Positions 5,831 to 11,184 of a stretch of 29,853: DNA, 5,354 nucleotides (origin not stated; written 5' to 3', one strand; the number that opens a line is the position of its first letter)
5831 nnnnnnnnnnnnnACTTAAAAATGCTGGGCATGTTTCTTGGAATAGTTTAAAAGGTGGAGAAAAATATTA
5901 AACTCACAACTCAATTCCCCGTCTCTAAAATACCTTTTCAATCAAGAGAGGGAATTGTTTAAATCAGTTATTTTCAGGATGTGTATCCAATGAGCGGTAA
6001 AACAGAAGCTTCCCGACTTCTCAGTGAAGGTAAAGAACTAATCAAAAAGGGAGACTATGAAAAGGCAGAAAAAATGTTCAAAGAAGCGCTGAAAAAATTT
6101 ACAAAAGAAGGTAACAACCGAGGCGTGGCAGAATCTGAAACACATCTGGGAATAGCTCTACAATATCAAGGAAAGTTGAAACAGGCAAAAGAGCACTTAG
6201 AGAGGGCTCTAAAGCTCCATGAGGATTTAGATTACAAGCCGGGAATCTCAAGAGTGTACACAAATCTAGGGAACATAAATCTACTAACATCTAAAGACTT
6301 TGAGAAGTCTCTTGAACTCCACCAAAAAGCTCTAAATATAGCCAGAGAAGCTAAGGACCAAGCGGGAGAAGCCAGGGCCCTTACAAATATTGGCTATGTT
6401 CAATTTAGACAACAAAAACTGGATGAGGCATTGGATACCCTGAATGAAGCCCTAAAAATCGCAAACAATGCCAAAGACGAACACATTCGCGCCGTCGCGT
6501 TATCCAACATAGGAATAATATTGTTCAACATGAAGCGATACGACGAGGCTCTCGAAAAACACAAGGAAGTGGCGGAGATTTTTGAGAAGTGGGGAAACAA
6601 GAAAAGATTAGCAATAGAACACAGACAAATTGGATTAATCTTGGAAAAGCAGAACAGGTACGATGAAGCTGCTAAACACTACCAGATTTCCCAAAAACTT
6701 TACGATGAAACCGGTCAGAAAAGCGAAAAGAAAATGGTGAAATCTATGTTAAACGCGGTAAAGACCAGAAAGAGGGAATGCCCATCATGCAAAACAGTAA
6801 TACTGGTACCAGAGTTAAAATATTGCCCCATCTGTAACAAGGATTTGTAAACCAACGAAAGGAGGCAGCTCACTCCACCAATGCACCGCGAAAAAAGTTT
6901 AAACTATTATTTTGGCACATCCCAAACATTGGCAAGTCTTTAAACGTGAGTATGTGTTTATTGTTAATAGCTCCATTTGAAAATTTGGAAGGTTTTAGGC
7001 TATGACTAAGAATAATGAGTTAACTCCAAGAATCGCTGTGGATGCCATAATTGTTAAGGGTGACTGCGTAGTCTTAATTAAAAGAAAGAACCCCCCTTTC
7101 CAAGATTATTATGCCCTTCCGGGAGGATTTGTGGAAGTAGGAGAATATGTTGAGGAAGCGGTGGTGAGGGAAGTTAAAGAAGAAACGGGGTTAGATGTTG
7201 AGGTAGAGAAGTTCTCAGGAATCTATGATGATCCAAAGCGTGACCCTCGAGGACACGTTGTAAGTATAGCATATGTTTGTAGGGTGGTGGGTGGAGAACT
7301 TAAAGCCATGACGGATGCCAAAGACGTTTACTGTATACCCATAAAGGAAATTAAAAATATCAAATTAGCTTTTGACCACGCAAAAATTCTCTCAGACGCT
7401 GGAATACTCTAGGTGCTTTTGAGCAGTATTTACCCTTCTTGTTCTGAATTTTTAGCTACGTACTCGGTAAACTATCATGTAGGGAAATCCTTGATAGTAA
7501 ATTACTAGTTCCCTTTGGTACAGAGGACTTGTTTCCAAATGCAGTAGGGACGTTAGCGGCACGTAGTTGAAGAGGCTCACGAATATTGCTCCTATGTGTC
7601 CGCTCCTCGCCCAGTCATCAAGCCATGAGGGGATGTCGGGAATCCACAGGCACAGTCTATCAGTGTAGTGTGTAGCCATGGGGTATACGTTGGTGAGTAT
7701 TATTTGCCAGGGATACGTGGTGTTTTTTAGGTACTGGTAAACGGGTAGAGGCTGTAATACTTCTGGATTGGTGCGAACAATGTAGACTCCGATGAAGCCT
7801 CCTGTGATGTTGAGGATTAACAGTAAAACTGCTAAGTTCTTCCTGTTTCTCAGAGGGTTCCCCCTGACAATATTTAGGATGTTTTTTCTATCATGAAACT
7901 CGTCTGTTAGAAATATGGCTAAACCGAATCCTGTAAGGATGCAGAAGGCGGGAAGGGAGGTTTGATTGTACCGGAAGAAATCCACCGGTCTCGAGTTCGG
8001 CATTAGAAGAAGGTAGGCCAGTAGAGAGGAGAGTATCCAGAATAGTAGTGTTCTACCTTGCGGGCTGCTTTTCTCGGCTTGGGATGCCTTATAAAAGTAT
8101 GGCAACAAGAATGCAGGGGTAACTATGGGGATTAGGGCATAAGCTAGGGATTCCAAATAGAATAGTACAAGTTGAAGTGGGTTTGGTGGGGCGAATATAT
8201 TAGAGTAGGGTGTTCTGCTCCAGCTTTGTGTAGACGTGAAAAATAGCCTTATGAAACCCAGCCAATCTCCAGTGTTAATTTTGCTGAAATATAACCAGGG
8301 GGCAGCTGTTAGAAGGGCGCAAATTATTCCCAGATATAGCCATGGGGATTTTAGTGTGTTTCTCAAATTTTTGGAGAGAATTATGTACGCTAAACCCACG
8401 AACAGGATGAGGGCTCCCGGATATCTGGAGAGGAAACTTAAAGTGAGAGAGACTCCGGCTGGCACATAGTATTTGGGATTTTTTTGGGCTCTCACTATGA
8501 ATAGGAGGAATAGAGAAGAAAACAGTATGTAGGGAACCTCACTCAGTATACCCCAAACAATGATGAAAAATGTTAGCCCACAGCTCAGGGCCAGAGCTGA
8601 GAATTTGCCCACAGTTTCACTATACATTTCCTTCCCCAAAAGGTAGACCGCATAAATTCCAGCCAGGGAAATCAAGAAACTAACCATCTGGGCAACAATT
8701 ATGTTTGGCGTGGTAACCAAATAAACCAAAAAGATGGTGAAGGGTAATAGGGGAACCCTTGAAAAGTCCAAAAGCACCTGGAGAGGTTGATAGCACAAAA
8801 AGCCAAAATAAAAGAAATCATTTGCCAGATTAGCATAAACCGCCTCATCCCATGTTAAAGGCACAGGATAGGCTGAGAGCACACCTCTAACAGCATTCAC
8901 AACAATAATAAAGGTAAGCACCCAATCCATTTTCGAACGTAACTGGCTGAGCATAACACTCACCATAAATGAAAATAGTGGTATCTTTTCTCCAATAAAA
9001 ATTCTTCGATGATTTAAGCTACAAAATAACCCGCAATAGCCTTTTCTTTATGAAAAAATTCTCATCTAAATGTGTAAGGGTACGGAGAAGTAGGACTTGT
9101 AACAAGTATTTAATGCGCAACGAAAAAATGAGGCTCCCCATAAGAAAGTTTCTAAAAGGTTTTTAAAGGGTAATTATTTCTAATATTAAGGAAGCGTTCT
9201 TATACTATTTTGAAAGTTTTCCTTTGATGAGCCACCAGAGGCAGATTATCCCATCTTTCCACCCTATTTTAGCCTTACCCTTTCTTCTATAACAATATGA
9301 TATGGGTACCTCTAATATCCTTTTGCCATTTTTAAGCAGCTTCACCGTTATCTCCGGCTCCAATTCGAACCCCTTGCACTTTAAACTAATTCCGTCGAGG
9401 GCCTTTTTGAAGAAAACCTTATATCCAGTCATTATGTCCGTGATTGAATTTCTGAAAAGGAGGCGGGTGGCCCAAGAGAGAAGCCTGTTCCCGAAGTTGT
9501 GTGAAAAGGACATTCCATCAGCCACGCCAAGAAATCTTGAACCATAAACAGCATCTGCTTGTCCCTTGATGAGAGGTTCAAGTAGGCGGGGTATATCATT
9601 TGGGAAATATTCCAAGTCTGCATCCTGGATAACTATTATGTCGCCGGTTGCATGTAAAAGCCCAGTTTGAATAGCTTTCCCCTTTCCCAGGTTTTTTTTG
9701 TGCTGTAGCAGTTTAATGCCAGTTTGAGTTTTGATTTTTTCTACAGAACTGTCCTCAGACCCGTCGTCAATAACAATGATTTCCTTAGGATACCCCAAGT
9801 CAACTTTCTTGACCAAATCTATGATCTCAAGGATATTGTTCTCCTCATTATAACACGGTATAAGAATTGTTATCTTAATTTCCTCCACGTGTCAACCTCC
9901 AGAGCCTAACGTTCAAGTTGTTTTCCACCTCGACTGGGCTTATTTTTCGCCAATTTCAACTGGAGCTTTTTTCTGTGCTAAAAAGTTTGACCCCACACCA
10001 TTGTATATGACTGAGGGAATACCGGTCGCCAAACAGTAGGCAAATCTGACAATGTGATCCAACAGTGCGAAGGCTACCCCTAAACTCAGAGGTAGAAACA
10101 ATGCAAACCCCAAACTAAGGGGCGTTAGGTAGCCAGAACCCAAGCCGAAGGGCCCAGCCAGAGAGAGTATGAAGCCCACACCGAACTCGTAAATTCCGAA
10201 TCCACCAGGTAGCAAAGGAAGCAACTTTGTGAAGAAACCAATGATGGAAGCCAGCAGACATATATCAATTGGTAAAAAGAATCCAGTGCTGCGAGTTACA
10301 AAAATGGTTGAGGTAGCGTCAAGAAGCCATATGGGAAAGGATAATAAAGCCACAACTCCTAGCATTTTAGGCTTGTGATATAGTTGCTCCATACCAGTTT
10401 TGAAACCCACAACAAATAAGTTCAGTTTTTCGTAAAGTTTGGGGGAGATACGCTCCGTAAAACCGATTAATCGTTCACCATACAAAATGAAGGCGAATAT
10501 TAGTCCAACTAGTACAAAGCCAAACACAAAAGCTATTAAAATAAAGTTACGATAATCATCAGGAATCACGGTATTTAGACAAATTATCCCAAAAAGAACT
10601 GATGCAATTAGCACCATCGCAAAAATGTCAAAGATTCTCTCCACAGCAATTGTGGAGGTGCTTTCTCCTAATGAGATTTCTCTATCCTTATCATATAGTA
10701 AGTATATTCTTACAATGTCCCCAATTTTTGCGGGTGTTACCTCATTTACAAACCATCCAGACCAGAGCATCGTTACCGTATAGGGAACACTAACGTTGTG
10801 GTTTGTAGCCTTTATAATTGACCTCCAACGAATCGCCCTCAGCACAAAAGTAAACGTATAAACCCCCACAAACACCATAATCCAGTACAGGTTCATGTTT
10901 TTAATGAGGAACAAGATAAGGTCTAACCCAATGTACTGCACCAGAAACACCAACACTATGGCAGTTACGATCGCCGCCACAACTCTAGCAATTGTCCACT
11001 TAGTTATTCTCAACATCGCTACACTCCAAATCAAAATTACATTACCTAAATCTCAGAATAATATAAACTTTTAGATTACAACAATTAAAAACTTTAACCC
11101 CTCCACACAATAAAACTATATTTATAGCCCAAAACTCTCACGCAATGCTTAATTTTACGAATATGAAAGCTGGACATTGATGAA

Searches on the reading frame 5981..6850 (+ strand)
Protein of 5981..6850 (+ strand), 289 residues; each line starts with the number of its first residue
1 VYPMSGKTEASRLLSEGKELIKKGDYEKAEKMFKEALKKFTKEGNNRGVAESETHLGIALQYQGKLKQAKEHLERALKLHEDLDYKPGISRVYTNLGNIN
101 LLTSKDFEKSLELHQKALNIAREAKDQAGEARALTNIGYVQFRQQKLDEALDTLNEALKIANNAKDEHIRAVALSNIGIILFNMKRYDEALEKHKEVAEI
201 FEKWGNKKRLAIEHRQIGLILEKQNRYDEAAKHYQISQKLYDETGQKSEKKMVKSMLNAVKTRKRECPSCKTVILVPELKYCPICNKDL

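Call 15: search_protein_families(library=pfam, proteins=[window:5981-6850:+], max_evalue=0.001)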
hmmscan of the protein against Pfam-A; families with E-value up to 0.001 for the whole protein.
window:5981-6850:+ (289 aa): 19 families
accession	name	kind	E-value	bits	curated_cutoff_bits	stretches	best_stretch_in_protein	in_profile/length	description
PF13424.12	TPR_12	-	1.6e-39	134.4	30.1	3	90-162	3-76/77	Tetratricopeptide repeat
PF00515.34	TPR_1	-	1.5e-29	101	27.8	3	131-161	1-31/34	Tetratricopeptide repeat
PF07719.23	TPR_2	-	2.7e-25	86.8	27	2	131-163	1-33/34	Tetratricopeptide repeat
PF13374.12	TPR_10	-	6.3e-19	67.8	27.5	2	54-82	6-34/42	Tetratricopeptide repeat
PF13432.12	TPR_16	-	2e-18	67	32.7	0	117-163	19-63/65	Tetratricopeptide repeat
PF13181.12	TPR_8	-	2.8e-17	61.8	25.7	0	131-163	1-33/34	Tetratricopeptide repeat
PF17874.7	TPR_MalT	-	9e-16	58.5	45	1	16-163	46-193/336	MalT-like TPR region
PF13176.12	TPR_7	-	8.5e-14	50.9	27.9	0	216-236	4-24/36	Tetratricopeptide repeat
PF14938.12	SNAP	-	1.7e-12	47.8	25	2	6-82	70-147/282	Soluble NSF attachment protein, SNAP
PF13174.12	TPR_6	-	4.8e-11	43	26.3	0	133-159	2-28/33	Tetratricopeptide repeat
PF13428.12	TPR_14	-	5.1e-11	42.6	23.5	0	56-82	7-33/44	Tetratricopeptide repeat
PF13414.12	TPR_11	-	1.1e-08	35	26.8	0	138-163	1-26/42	TPR repeat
PF14559.12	TPR_19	-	1.3e-07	32.2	25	0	20-82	1-57/68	Tetratricopeptide repeat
PF25063.1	ARM_TT21_C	-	6.7e-06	26.5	35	0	18-165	26-163/209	Tetratricopeptide repeat protein 21 C-terminal ARM domain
PF24885.1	TPR_NPHP3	-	6.5e-05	22.9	100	1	39-169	88-221/239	Nephrocystin-3 TPR domain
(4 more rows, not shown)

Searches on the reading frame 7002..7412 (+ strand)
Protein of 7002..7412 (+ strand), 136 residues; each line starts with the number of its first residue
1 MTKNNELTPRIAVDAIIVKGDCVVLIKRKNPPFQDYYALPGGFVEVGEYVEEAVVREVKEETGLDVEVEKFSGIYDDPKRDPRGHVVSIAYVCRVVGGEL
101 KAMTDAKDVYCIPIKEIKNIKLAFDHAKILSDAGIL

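Call 15: search_protein_families(library=pfam, proteins=[window:7002-7412:+], max_evalue=0.001)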
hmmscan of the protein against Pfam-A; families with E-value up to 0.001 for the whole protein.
window:7002-7412:+ (136 aa): 2 families
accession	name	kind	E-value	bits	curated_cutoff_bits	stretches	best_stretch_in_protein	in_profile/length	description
PF00293.34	NUDIX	-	3.2e-21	76.2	21.1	1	9-131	2-132/134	NUDIX domain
PF16262.11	DUF4916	-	0.00043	20.4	27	0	77-119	105-146/170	Domain of unknown function (DUF4916)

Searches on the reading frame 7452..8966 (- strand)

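Call 15: search_protein_families(library=pfam, proteins=[window:7452-8966:-], max_evalue=0.001)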
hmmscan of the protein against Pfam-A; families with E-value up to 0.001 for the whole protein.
window:7452-8966:- (504 aa): 1 family
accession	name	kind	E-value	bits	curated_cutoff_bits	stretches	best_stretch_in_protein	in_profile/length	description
PF13231.12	PMT_2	-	6.3e-19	69.2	26.1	1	72-227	4-160/160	Dolichyl-phosphate-mannose-protein mannosyltransferase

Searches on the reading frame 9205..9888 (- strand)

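Call 15: search_protein_families(library=pfam, proteins=[window:9205-9888:-], max_evalue=0.001)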
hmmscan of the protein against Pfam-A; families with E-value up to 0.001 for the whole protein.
window:9205-9888:- (227 aa): 3 families
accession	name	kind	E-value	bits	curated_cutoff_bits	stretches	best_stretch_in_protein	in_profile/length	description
PF00535.33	Glycos_transf_2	-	6.2e-34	117.8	23.3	1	7-164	1-164/168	Glycosyl transferase family 2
PF13641.12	Glyco_tranf_2_3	-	3.5e-07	30.9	27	1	6-120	3-125/230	Glycosyltransferase like family 2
PF10111.15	Glyco_tranf_2_2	-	1.9e-05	24.7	27.3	1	7-92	1-92/276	Glycosyltransferase like family 2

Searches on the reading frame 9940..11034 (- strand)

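Call 15: search_protein_families(library=pfam, proteins=[window:9940-11034:-], max_evalue=0.001)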
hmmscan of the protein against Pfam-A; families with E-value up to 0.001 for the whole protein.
window:9940-11034:- (364 aa): 1 family
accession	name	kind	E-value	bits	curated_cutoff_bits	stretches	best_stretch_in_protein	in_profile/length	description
PF03706.18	LPG_synthase_TM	-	2.2e-40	139.4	33.4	1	19-312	3-292/302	Lysylphosphatidylglycerol synthase TM region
